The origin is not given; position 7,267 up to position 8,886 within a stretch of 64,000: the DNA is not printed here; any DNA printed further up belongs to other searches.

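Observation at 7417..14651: Four-gene envelope cluster of unknown function: FAD oxidoreductase, flippase-like protein, PMT/ArnT-like GT-C protein, Chlor_Arch_YYY protein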

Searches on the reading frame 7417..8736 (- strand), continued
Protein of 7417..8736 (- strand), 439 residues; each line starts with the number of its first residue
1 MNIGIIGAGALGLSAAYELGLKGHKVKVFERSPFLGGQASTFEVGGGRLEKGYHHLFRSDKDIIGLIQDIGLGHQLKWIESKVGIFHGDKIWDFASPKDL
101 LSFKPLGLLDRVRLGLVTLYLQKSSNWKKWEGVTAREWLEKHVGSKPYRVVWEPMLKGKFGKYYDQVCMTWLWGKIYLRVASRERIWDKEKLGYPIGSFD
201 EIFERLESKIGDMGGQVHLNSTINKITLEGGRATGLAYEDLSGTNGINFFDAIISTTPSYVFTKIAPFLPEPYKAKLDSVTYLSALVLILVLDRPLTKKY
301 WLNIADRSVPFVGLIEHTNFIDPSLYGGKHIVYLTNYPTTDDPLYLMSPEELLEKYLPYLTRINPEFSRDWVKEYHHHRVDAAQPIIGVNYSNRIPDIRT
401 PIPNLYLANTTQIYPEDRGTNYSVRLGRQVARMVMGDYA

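Call 55: search_protein_families(library=pfam, proteins=[P0270, P0309, P0327, P0332, P0338, P0387, P0241], max_evalue=0.001)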
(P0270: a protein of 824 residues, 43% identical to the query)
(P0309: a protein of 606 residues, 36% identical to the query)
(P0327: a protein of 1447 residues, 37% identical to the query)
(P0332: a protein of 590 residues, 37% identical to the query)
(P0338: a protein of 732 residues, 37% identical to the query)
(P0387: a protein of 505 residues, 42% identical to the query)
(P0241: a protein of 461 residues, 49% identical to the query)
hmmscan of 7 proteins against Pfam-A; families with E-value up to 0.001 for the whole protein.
P0270 (824 aa): 12 families
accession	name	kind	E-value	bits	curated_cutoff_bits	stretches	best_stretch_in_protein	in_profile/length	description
PF03706.18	LPG_synthase_TM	-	5.9e-40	138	33.4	1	7-308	1-302/302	Lysylphosphatidylglycerol synthase TM region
PF01593.30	Amino_oxidase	-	7e-35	121.6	19.8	1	385-819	1-438/443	Flavin containing amine oxidoreductase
PF13450.12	NAD_binding_8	-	8.5e-15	55.2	21.9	1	380-447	1-67/68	NAD(P)-binding Rossmann-like domain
PF01266.30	DAO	-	2.4e-14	54.1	27.9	1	377-614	1-185/353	FAD dependent oxidoreductase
PF00070.33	Pyr_redox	-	3.1e-08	34.5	22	1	378-411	2-35/82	Pyridine nucleotide-disulphide oxidoreductase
PF12831.13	FAD_oxidored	-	6.2e-08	32.8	27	1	377-416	1-40/416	FAD dependent oxidoreductase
PF00890.30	FAD_binding_2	-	9.5e-08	32.1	20.4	1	377-414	1-37/414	FAD binding domain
PF07992.20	Pyr_redox_2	-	9.8e-08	32.2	26.1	1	364-411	132-178/291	Pyridine nucleotide-disulphide oxidoreductase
PF01946.23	Thi4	-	1.2e-05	25.1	26.2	1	374-412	16-55/235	Thi4 family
PF03486.20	HI0933_like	-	1.8e-05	24.7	50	1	377-411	2-36/244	HI0933-like protein Rossmann domain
PF01494.25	FAD_binding_3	-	2.4e-05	24.2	22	1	377-407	3-33/349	FAD binding domain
PF01134.28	GIDA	-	0.00052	19.6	22.1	1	377-413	1-38/391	Glucose inhibited division protein A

P0309 (606 aa): 8 families
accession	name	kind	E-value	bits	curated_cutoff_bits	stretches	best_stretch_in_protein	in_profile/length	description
PF01593.30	Amino_oxidase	-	9.4e-29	101.4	19.8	1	176-573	1-417/443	Flavin containing amine oxidoreductase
PF04138.20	GtrA_DPMS_TM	-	5.3e-15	56.1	26.1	1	19-132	2-117/117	GtrA/DPMS, transmembrane domain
PF13450.12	NAD_binding_8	-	1.6e-14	54.4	21.9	1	171-236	1-68/68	NAD(P)-binding Rossmann-like domain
PF01266.30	DAO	-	4.3e-14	53.2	27.9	1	168-202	1-35/353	FAD dependent oxidoreductase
PF07992.20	Pyr_redox_2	-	1.1e-08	35.3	26.1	1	159-202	135-178/291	Pyridine nucleotide-disulphide oxidoreductase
PF00070.33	Pyr_redox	-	3.3e-07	31.2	22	1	168-202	1-35/82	Pyridine nucleotide-disulphide oxidoreductase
PF03486.20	HI0933_like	-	2.2e-05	24.5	50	0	168-202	2-36/244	HI0933-like protein Rossmann domain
PF01946.23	Thi4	-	8e-05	22.4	26.2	1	168-203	19-55/235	Thi4 family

P0327 (1447 aa): 14 families
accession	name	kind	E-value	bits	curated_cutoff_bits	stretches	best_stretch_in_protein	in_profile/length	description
PF13641.12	Glyco_tranf_2_3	-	4.6e-46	158.1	27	1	1068-1298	2-230/230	Glycosyltransferase like family 2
PF00535.33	Glycos_transf_2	-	1.5e-43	149.1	23.3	2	633-776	1-139/168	Glycosyl transferase family 2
PF01593.30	Amino_oxidase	-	7.9e-33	114.8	19.8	1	170-565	1-416/443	Flavin containing amine oxidoreductase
PF13632.12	Glyco_trans_2_3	-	4.8e-29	102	27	1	1156-1367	1-188/198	Glycosyl transferase family group 2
PF04138.20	GtrA_DPMS_TM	-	1.3e-14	54.9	26.1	1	27-139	2-117/117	GtrA/DPMS, transmembrane domain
PF13450.12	NAD_binding_8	-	1.2e-13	51.6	21.9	1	165-222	1-60/68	NAD(P)-binding Rossmann-like domain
PF01266.30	DAO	-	2.9e-10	40.7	27.9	1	163-196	2-35/353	FAD dependent oxidoreductase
PF00070.33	Pyr_redox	-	4.9e-09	37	22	1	162-195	1-34/82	Pyridine nucleotide-disulphide oxidoreductase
PF07992.20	Pyr_redox_2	-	4e-08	33.5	26.1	1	156-195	142-177/291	Pyridine nucleotide-disulphide oxidoreductase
PF13506.12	Glyco_transf_21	-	1.4e-06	28.3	21.7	1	1144-1296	21-173/174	Glycosyl transferase family 21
PF01946.23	Thi4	-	1.1e-05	25.3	26.2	1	161-197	18-55/235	Thi4 family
PF03486.20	HI0933_like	-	2.3e-05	24.4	50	0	162-196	2-36/244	HI0933-like protein Rossmann domain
PF12831.13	FAD_oxidored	-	2.9e-05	24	27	1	163-200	2-39/416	FAD dependent oxidoreductase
PF00890.30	FAD_binding_2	-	0.00011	22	20.4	1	163-197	2-36/414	FAD binding domain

P0332 (590 aa): 9 families
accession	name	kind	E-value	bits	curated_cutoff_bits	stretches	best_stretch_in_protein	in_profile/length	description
PF01593.30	Amino_oxidase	-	6.4e-33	115.1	19.8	1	158-554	1-415/443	Flavin containing amine oxidoreductase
PF04138.20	GtrA_DPMS_TM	-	1.1e-20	74.4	26.1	1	18-131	2-117/117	GtrA/DPMS, transmembrane domain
PF01266.30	DAO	-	1.7e-13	51.3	27.9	1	151-185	2-36/353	FAD dependent oxidoreductase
PF13450.12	NAD_binding_8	-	2.8e-12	47.2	21.9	1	153-219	1-68/68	NAD(P)-binding Rossmann-like domain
PF07992.20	Pyr_redox_2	-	1e-09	38.7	26.1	1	140-183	134-177/291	Pyridine nucleotide-disulphide oxidoreductase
PF00070.33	Pyr_redox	-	3.8e-08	34.2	22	1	151-184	2-35/82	Pyridine nucleotide-disulphide oxidoreductase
PF03486.20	HI0933_like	-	2.7e-07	30.7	50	0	150-184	2-36/244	HI0933-like protein Rossmann domain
PF00890.30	FAD_binding_2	-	9e-05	22.3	20.4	1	151-185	2-36/414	FAD binding domain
PF12831.13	FAD_oxidored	-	0.00016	21.6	27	1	151-187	2-38/416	FAD dependent oxidoreductase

P0338 (732 aa): 17 families
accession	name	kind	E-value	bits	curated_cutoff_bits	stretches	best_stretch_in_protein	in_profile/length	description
PF01593.30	Amino_oxidase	-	1.9e-31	110.2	19.8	1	11-362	1-366/443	Flavin containing amine oxidoreductase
PF13489.12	Methyltransf_23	-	3.8e-27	95.5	27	1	512-674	3-163/164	Methyltransferase domain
PF08241.18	Methyltransf_11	-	3.2e-18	66.6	21.2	1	538-628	1-95/95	Methyltransferase domain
PF13450.12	NAD_binding_8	-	8.8e-15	55.2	21.9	1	6-72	1-68/68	NAD(P)-binding Rossmann-like domain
PF08242.18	Methyltransf_12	-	4.2e-12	47.1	30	1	538-625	1-97/98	Methyltransferase domain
PF01266.30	DAO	-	2.3e-11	44.3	27.9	1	4-42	2-39/353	FAD dependent oxidoreductase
PF13649.12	Methyltransf_25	-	5.9e-11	43.4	27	1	538-624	2-97/97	Methyltransferase domain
PF13847.12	Methyltransf_31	-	3.2e-07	30.6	27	1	533-635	3-116/145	Methyltransferase domain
PF03486.20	HI0933_like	-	2.1e-05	24.6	50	0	3-38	2-36/244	HI0933-like protein Rossmann domain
PF05834.18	Lycopene_cycl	-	2.3e-05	24.1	23.4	0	4-33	2-32/380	Lycopene cyclase protein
PF00890.30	FAD_binding_2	-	5.8e-05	22.9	20.4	1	4-41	2-37/414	FAD binding domain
PF07992.20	Pyr_redox_2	-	5.9e-05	23.1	26.1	1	3-34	2-32/291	Pyridine nucleotide-disulphide oxidoreductase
PF01946.23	Thi4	-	9.1e-05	22.2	26.2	1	4-39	20-55/235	Thi4 family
PF01209.24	Ubie_methyltran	-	0.00012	22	20.1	1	582-639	105-163/233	ubiE/COQ5 methyltransferase family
PF00070.33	Pyr_redox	-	0.00016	22.6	22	0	4-38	2-35/82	Pyridine nucleotide-disulphide oxidoreductase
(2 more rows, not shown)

P0387 (505 aa): 7 families
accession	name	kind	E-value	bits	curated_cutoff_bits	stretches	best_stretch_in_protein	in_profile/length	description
PF01593.30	Amino_oxidase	-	2.4e-28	100.1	19.8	1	10-503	1-441/443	Flavin containing amine oxidoreductase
PF13450.12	NAD_binding_8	-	6.7e-13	49.1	21.9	1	5-69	1-65/68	NAD(P)-binding Rossmann-like domain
PF01266.30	DAO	-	1.4e-10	41.7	27.9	1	2-41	1-40/353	FAD dependent oxidoreductase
PF00890.30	FAD_binding_2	-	1.8e-05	24.5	20.4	1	3-37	2-36/414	FAD binding domain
PF00070.33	Pyr_redox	-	9.7e-05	23.3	22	0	2-35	1-34/82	Pyridine nucleotide-disulphide oxidoreductase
PF07992.20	Pyr_redox_2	-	0.00016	21.6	26.1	1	1-32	1-32/291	Pyridine nucleotide-disulphide oxidoreductase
PF12831.13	FAD_oxidored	-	0.00039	20.3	27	1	3-41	2-40/416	FAD dependent oxidoreductase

P0241 (461 aa): 11 families
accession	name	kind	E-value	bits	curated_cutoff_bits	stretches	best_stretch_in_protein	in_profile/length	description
PF01593.30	Amino_oxidase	-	8e-23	81.9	19.8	1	13-425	1-417/443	Flavin containing amine oxidoreductase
PF13450.12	NAD_binding_8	-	2.2e-13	50.7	21.9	1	8-69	1-64/68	NAD(P)-binding Rossmann-like domain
PF01266.30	DAO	-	1.5e-09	38.3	27.9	1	5-40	1-37/353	FAD dependent oxidoreductase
PF00890.30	FAD_binding_2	-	4.2e-08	33.2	20.4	1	6-40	2-36/414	FAD binding domain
PF12831.13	FAD_oxidored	-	2e-07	31.1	27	1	6-42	2-38/416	FAD dependent oxidoreductase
PF03486.20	HI0933_like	-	6.5e-07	29.5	50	1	5-39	2-36/244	HI0933-like protein Rossmann domain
PF07992.20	Pyr_redox_2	-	1.4e-06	28.4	26.1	1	5-57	2-47/291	Pyridine nucleotide-disulphide oxidoreductase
PF00070.33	Pyr_redox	-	3e-05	24.9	22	1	5-39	1-35/82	Pyridine nucleotide-disulphide oxidoreductase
PF01134.28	GIDA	-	0.00012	21.8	22.1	1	6-73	2-59/391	Glucose inhibited division protein A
PF01494.25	FAD_binding_3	-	0.00045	20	22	0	6-36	4-34/349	FAD binding domain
PF01946.23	Thi4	-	0.00055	19.7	26.2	0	6-40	20-55/235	Thi4 family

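Call 60: search_protein_families(library=ncbifam, proteins=[P0270, L086:6932-8215:+, L086:3903-5240:+, L086:5253-5990:+, L086:2446-3906:+], max_evalue=0.00001)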
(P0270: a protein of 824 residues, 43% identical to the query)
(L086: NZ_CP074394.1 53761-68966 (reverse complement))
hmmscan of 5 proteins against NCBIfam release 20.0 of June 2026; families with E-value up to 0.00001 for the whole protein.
P0270 (824 aa): 31 families (the best 25 are shown)
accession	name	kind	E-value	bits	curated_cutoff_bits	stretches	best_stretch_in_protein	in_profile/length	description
NF005560.0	PRK07233.1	equivalog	3.1e-138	461.3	252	1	377-823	2-428/435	hypothetical protein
TIGR03467.1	HpnE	equivalog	2.4e-22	79.8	283.05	1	378-796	1-401/430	hydroxysqualene dehydroxylase HpnE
TIGR00374.1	TIGR00374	subfamily_domain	1.6e-17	63.9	43.2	1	13-313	3-311/323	flippase-like domain-containing protein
NF005547.0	PRK07208.1-3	equivalog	5.4e-16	58.4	380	1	374-698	3-313/465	hypothetical protein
NF005548.0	PRK07208.1-4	equivalog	1.2e-15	57.1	389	1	375-745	3-370/488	hypothetical protein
NF005545.0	PRK07208.1-1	equivalog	2.5e-15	55.8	451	1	373-554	5-179/504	hypothetical protein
TIGR00562.1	proto_IX_ox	equivalog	7.6e-12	44.6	97.85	1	375-539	2-166/470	protoporphyrinogen oxidase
TIGR02731.1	phytoene_desat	equivalog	8.2e-11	41.3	569.4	1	378-797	2-426/453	15-cis-phytoene desaturase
TIGR02733.1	desat_CrtD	equivalog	8.6e-11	41.2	549.7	1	376-418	2-44/492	C-3',4' desaturase CrtD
NF008841.0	PRK11883.1-1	equivalog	4.8e-10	38.9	517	1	376-545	4-178/453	protoporphyrinogen oxidase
TIGR02734.1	crtI_fam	subfamily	5.9e-09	35.1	238.1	1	378-418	1-41/504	phytoene desaturase family protein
NF053556.1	prodigi_MAP_PigB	equivalog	1.6e-08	33.4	850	1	363-467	142-243/659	prodigiosin MAP biosynthesis oxidoreductase PigB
NF045637.1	carotdesatCrtDProt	equivalog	2e-08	33.3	580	1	378-417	1-40/485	1-hydroxycarotenoid 3,4-desaturase CrtD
NF050086.1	pipecolate_AmaA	exception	2.1e-08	33.3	600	1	372-409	22-59/425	L-pipecolate oxidase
NF005546.0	PRK07208.1-2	equivalog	7.1e-08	31.5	418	0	374-438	3-65/527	hypothetical protein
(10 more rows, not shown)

L086:6932-8215:+ (427 aa): 26 families (the best 25 are shown)
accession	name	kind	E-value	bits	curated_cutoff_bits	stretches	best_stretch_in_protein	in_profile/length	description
NF005560.0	PRK07233.1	equivalog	4.3e-153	510.2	252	1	3-426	2-429/435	hypothetical protein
TIGR03467.1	HpnE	equivalog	5.7e-25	88.5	283.05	1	4-399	1-402/430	hydroxysqualene dehydroxylase HpnE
NF005548.0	PRK07208.1-4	equivalog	1.7e-20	73.1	389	1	2-386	4-408/488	hypothetical protein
NF005545.0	PRK07208.1-1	equivalog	1.8e-17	62.9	451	2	189-386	212-419/504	hypothetical protein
NF005547.0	PRK07208.1-3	equivalog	7e-14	51.4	380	1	3-379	6-392/465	hypothetical protein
NF045637.1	carotdesatCrtDProt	equivalog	1.3e-13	50.4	580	1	4-40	1-37/485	1-hydroxycarotenoid 3,4-desaturase CrtD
TIGR02734.1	crtI_fam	subfamily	1.5e-13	50.3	238.1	1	4-43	1-40/504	phytoene desaturase family protein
NF058655.1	CrtID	equivalog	2.3e-11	43.2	640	0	194-284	214-305/478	bifunctional phytoene desaturase/3,4-desaturase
TIGR02733.1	desat_CrtD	equivalog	8e-11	41.3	549.7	0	3-43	3-43/492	C-3',4' desaturase CrtD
NF001933.0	PRK00711.1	subfamily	7.6e-10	38.4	383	0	3-37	2-36/429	D-amino acid dehydrogenase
TIGR02731.1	phytoene_desat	equivalog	2.8e-09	36.2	569.4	1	3-263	1-283/453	15-cis-phytoene desaturase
TIGR02732.1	zeta_caro_desat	equivalog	6e-09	35.3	622.15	1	3-89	1-88/474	9,9'-di-cis-zeta-carotene desaturase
NF008845.0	PRK11883.1-5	equivalog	8.1e-09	34.3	560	0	3-94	6-104/468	protoporphyrinogen oxidase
NF045689.1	BCarotKetCrtO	equivalog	8.3e-09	34.5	1000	0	4-59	6-61/563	beta-carotene ketolase CrtO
TIGR00562.1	proto_IX_ox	equivalog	8.8e-09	34.4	97.85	0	2-133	3-142/470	protoporphyrinogen oxidase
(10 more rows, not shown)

L086:3903-5240:+ (445 aa): 7 families
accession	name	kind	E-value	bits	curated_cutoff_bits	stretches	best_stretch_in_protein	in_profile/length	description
NF053785.1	DcplphribOxDprE1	equivalog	3.4e-111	372.6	500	1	13-428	8-428/449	decaprenylphosphoryl-beta-D-ribose oxidase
TIGR01679.1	bact_FAD_ox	subfamily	7e-13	48.3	292.25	1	63-188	51-175/419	FAD-linked oxidoreductase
NF008439.0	PRK11282.1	equivalog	7.2e-09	34.9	284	1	40-187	21-172/358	glycolate oxidase subunit GlcE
TIGR01678.1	FAD_lactone_ox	subfamily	1.8e-08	33.7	396.8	1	63-186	57-179/438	sugar 1,4-lactone oxidase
TIGR00387.1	glcD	equivalog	8.5e-07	28.2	567.9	1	63-188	41-173/413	glycolate oxidase subunit GlcD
TIGR01676.1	GLDHase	equivalog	4.5e-06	25.7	458.25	1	59-185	101-225/541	L-galactonolactone dehydrogenase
TIGR01677.1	pln_FAD_oxido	subfamily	4.9e-06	25.3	383.1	1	64-185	83-211/560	FAD-dependent oxidoreductase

L086:5253-5990:+ (245 aa): 154 families (the best 25 are shown)
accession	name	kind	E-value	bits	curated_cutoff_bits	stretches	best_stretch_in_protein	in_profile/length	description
NF005489.0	PRK07102.1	equivalog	1.5e-73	247.4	267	1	2-245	3-243/243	SDR family oxidoreductase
NF053786.1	DcplherypntRedDprE2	equivalog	5.3e-47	160.6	250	1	3-244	11-251/252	decaprenylphospho-beta-D-erythro-pentofuranosid-2-ulose 2-reductase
NF004110.0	PRK05599.1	equivalog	1.8e-33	116.1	362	1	1-243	1-244/246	SDR family oxidoreductase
NF006099.0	PRK08251.1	equivalog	1.6e-26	93.1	253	1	2-243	6-249/250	SDR family oxidoreductase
NF005681.0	PRK07478.1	subfamily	1.3e-21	77.2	267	1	3-194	9-201/254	SDR family oxidoreductase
NF005437.0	PRK07024.1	equivalog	2.7e-21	76.2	266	1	2-243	6-246/259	SDR family oxidoreductase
NF052558.1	MBtsdlDhBudC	equivalog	3.4e-21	76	270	1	3-200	6-199/250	meso-2,3-butanediol dehydrogenase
NF009466.0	PRK12826.1-2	subfamily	1.6e-20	73.6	222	1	1-191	4-195/248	3-oxoacyl-ACP reductase FabG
NF006509.0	PRK08945.1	equivalog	2.4e-20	72.8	269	1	3-187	16-203/248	YciK family oxidoreductase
NF005559.1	PRK07231.1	subfamily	3.4e-20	72.6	215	1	3-189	7-192/249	glucose 1-dehydrogenase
TIGR01830.1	3oxo_ACP_reduc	equivalog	2.4e-19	70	297.75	1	3-194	1-192/239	3-oxoacyl-[acyl-carrier-protein] reductase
TIGR04316.1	dhbA_paeA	equivalog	4.9e-19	68.9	300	1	3-192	1-189/250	2,3-dihydro-2,3-dihydroxybenzoate dehydrogenase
NF004198.0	PRK05653.1-3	equivalog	8.5e-19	68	296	1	2-194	9-200/248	3-oxoacyl-ACP reductase FabG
NF004778.0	PRK06124.1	equivalog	5.7e-18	65.2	303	1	4-189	15-199/256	SDR family oxidoreductase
NF038213.1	SDR_TniO_fam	equivalog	2.8e-17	62.9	300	1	3-185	5-194/249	SDR family oxidoreductase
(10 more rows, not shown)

L086:2446-3906:+ (486 aa): 8 families
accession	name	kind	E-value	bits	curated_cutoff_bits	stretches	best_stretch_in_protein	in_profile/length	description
NF006088.0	PRK08238.1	equivalog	1e-159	532.3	351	1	15-485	9-479/482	UbiA family prenyltransferase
NF008978.0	PRK12324.1-4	equivalog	2e-36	125.6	207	1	181-485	16-318/322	decaprenyl-phosphate phosphoribosyltransferase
NF008977.0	PRK12324.1-2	equivalog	7.1e-34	117.5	234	1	199-483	4-286/297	decaprenyl-phosphate phosphoribosyltransferase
NF008976.0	PRK12324.1-1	equivalog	1.9e-27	96.4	474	1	199-470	20-287/306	decaprenyl-phosphate phosphoribosyltransferase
NF009523.0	PRK12884.1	equivalog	2.6e-16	59.7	269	1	218-445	26-234/279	prenyltransferase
NF035940.1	prenyl_rel_EboC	equivalog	3.4e-08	33.2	250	1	232-376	39-182/292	UbiA-like protein EboC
NF009521.0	PRK12882.1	equivalog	4.1e-07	29.5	296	1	234-408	41-204/280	geranylgeranylglycerol-phosphate geranylgeranyltransferase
TIGR01473.1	cyoE_ctaB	equivalog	8.2e-07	29.1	210.3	1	214-362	18-169/281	heme o synthase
